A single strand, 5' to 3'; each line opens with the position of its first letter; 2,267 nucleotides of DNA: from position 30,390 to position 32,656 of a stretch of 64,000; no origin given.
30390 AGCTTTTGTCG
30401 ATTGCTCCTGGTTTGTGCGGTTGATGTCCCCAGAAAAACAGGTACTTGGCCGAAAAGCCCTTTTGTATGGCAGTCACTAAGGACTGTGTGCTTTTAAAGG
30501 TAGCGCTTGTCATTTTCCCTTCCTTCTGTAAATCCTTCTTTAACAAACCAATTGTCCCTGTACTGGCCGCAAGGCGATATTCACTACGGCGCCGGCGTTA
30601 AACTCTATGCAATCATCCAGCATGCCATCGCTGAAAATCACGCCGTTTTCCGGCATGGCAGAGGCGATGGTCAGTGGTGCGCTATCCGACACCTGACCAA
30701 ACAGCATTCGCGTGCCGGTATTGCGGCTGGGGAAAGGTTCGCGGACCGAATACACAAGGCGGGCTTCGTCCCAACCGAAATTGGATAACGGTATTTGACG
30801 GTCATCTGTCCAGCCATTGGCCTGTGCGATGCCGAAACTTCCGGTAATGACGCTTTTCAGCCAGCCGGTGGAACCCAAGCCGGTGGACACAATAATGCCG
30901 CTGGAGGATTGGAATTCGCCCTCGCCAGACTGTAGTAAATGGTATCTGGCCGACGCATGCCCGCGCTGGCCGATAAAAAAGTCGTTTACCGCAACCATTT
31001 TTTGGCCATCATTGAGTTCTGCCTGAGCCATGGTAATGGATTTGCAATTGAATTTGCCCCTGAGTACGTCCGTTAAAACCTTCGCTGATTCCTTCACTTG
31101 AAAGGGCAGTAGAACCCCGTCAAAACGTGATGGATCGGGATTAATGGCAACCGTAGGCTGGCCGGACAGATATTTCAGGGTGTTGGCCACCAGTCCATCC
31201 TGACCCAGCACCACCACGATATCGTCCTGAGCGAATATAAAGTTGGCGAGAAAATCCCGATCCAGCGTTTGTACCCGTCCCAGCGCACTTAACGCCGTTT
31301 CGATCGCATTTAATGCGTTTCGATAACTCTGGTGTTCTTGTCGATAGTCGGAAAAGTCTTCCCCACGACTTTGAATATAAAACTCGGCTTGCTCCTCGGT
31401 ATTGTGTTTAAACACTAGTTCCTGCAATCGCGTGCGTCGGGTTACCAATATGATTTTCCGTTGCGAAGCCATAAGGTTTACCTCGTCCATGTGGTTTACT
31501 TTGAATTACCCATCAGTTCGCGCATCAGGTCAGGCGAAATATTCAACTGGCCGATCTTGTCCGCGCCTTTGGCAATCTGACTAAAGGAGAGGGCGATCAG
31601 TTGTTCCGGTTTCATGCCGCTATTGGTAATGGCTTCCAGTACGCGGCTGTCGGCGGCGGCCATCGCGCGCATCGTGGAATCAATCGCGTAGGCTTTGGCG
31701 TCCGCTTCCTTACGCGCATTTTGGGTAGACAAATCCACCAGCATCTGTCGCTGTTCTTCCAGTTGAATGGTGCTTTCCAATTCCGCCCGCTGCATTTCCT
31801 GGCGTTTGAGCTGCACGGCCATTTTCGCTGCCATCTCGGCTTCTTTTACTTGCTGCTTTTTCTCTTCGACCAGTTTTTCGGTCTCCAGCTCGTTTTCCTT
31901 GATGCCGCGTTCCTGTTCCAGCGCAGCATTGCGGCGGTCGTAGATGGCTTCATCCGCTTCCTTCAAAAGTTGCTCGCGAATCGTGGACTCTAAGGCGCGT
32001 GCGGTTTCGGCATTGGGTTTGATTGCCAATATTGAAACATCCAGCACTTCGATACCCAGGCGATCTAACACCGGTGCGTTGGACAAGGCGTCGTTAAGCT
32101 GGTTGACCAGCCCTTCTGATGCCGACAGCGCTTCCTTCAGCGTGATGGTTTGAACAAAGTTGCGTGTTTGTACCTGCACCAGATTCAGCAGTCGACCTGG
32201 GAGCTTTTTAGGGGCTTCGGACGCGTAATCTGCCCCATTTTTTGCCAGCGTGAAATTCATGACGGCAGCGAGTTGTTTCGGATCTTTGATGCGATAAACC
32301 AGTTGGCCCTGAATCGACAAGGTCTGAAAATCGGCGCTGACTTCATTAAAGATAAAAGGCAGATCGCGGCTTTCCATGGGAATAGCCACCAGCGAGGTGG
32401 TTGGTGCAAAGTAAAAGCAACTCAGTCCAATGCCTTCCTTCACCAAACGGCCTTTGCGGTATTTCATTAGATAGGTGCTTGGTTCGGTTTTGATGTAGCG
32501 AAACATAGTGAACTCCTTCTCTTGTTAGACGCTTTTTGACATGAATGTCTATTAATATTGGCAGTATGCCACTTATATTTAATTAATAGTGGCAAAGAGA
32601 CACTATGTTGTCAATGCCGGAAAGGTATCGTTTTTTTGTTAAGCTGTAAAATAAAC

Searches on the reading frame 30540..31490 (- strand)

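Call 36: search_protein_families(library=pfam, proteins=[window:30540-31490:-], max_evalue=0.001)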
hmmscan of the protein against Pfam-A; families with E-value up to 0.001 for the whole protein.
window:30540-31490:- (316 aa): 0 families

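Call 41: search_protein_families(library=ncbifam, proteins=[window:30540-31490:-], max_evalue=0.01)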
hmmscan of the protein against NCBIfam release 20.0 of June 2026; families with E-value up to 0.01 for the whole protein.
window:30540-31490:- (316 aa): 7 families
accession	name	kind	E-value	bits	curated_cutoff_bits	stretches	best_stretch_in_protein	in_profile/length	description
NF002561.0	PRK02155.1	equivalog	5.7e-07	29.1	371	1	85-210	61-191/297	NAD kinase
NF010677.0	PRK14075.1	equivalog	1.7e-05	24.5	260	1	88-213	42-164/257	NAD(+) kinase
NF002521.0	PRK01911.1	equivalog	4.2e-05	23.1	309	1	46-213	25-193/292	NAD kinase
NF010679.0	PRK14077.1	equivalog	8.5e-05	22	343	1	83-210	59-191/287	NAD(+) kinase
NF002306.0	PRK01231.1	equivalog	0.00016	20.9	316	1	68-210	50-193/299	NAD(+) kinase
NF003391.0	PRK04539.1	equivalog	0.0013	17.9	470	1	90-210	70-195/296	inorganic polyphosphate/ATP-NAD kinase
NF002255.0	PRK01185.1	subfamily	0.005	16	304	1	89-213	53-175/271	NAD(+) kinase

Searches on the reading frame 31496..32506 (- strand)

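Call 36: search_protein_families(library=pfam, proteins=[window:31496-32506:-], max_evalue=0.001)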
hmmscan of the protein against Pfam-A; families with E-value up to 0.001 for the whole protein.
window:31496-32506:- (336 aa): 1 family
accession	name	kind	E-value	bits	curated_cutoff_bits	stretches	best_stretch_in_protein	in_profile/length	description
PF01145.31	Band_7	-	4.5e-19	69.6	23.6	1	6-187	2-168/176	SPFH domain / Band 7 family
